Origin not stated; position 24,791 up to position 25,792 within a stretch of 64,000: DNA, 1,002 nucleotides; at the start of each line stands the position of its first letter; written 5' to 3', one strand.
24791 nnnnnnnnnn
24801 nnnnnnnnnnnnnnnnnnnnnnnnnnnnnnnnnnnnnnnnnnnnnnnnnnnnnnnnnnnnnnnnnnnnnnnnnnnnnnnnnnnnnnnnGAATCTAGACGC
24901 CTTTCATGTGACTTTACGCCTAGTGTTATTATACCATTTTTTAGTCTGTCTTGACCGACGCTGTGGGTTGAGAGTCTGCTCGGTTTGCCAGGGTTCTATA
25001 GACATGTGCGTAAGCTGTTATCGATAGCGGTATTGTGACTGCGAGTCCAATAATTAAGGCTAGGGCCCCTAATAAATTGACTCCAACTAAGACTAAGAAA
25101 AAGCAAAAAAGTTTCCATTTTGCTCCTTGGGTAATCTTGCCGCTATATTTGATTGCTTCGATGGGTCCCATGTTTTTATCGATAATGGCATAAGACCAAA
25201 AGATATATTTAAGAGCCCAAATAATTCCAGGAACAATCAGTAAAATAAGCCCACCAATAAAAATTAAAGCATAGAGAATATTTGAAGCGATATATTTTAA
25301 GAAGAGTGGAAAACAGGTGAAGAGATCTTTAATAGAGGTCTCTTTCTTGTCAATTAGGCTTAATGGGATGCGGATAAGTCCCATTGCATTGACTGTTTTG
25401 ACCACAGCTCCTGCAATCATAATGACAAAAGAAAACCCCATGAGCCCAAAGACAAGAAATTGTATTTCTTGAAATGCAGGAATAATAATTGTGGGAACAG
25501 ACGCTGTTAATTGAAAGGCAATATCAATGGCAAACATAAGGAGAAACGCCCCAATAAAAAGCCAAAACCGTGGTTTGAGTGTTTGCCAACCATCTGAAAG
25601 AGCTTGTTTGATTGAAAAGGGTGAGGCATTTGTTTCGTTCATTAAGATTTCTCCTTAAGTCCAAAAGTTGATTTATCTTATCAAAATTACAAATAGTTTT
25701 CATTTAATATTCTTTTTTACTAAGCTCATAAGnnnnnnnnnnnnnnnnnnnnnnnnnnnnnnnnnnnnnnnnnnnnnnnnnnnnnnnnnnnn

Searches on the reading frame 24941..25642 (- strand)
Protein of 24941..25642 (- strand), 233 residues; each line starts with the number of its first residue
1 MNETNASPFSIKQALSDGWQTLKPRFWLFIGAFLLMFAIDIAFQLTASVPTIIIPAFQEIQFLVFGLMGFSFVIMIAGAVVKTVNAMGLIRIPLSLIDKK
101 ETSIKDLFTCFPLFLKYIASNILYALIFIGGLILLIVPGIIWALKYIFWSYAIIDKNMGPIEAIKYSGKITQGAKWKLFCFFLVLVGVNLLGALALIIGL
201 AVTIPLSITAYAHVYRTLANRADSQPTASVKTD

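Call 53: search_protein_families(library=pfam, proteins=[window:24941-25642:-], max_evalue=0.001)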
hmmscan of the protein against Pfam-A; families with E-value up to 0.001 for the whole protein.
window:24941-25642:- (233 aa): 2 families
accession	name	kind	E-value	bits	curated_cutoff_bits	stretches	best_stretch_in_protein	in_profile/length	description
PF06161.16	DUF975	-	2.6e-09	37.7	34.8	1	124-221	144-242/243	Protein of unknown function (DUF975)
PF10110.14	GPDPase_memb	-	0.00031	20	29.6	0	117-202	152-238/321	Membrane domain of glycerophosphoryl diester phosphodiesterase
